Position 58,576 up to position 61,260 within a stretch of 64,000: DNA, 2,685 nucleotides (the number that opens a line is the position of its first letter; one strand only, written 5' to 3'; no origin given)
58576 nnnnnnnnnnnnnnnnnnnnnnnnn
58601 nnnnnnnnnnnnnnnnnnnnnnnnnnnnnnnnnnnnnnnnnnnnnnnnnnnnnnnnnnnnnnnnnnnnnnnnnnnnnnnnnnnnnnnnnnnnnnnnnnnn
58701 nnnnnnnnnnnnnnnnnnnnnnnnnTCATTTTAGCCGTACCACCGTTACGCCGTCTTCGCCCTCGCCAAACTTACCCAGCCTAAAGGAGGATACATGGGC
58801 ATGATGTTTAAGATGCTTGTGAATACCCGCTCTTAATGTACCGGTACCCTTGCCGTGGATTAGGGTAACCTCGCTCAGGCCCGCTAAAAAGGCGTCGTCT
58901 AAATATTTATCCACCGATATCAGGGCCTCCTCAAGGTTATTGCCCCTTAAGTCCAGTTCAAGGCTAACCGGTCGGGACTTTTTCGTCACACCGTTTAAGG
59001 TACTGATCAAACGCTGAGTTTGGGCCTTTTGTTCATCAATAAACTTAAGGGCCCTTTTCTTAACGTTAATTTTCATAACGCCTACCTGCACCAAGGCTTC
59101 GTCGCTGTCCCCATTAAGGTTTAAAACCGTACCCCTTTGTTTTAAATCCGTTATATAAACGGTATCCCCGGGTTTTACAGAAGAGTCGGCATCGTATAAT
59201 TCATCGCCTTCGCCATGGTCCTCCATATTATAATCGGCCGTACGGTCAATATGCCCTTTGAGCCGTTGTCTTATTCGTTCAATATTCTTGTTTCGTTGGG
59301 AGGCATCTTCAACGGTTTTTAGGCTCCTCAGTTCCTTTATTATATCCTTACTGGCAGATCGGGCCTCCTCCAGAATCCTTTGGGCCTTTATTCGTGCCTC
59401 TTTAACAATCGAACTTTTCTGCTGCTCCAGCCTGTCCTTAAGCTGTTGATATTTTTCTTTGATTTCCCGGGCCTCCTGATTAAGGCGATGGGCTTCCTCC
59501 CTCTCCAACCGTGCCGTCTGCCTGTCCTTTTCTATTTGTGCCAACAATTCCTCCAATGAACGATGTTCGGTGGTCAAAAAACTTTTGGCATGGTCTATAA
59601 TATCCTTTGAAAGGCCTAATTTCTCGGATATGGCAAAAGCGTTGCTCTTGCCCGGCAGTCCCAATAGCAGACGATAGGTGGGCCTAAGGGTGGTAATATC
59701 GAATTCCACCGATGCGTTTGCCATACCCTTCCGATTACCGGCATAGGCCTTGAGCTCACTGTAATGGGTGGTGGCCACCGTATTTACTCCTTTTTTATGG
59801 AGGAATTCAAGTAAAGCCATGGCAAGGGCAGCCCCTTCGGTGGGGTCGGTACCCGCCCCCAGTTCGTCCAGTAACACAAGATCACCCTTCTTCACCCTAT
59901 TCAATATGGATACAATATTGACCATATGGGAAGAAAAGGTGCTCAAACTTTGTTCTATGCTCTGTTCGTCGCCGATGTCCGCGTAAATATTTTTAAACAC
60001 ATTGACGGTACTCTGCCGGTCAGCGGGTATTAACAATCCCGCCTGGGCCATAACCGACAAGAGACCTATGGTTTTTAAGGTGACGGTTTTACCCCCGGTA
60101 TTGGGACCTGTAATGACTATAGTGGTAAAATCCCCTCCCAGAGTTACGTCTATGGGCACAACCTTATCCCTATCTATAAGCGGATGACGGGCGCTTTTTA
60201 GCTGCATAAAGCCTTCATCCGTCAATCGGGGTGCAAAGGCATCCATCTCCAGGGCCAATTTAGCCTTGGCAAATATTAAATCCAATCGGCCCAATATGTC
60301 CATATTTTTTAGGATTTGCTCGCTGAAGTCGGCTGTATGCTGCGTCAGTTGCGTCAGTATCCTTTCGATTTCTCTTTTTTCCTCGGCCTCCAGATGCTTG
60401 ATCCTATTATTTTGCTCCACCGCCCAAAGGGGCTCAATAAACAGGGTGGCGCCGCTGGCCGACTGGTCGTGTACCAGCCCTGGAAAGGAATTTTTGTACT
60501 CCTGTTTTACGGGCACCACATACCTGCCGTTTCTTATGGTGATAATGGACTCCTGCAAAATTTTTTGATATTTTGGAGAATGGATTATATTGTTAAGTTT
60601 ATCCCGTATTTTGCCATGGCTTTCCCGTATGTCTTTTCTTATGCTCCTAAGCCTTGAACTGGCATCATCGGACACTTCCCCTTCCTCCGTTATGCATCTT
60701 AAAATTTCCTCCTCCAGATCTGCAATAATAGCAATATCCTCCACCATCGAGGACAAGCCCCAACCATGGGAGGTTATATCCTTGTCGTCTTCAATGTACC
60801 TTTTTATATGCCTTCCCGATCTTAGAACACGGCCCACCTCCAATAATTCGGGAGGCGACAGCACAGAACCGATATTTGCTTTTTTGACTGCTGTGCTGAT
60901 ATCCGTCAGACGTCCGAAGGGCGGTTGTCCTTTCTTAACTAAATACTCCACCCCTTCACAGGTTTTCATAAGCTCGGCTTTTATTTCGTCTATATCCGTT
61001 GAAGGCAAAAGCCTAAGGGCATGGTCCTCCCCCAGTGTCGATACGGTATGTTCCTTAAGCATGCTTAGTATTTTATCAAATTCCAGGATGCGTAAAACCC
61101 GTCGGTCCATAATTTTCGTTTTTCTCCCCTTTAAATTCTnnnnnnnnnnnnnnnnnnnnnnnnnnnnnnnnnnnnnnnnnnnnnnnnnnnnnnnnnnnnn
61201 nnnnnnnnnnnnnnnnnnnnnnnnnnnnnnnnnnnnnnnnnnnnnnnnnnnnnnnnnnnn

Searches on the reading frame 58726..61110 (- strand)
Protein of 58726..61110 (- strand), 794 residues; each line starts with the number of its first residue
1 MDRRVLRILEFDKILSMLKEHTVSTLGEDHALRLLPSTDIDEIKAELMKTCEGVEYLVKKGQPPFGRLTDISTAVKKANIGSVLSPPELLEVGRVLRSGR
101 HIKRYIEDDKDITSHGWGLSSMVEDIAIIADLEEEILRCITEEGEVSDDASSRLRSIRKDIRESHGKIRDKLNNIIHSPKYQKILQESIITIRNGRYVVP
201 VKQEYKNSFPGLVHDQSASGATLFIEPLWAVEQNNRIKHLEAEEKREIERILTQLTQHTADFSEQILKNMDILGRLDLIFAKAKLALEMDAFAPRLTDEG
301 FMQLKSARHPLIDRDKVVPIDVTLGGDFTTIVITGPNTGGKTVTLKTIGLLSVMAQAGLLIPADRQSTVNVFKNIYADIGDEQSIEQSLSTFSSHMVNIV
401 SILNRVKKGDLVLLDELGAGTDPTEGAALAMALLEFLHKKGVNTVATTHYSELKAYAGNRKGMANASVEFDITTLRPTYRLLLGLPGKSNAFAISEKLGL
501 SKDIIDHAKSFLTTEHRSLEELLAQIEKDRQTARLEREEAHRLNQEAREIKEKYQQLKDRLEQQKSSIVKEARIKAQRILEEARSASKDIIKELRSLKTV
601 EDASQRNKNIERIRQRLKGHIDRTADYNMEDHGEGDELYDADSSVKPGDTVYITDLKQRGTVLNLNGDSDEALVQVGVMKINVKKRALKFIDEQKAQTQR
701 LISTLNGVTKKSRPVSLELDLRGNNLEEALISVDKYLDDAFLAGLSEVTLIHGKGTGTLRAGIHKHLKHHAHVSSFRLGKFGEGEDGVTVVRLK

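Call 42: search_protein_families(library=pfam, proteins=[window:58726-61110:-], max_evalue=0.0001)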
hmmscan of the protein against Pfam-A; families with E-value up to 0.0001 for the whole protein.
window:58726-61110:- (794 aa): 3 families
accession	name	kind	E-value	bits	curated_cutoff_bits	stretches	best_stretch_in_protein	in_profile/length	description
PF00488.27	MutS_V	-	4.6e-34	118.5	30.2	1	331-512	1-184/188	MutS domain V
PF01713.27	Smr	-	3e-25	88.6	25.7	1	719-794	1-77/77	Smr domain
PF20297.4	MSSS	-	3.5e-13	49.4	26.8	1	647-687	1-41/42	MutS2 and Smr-associated SH3 domain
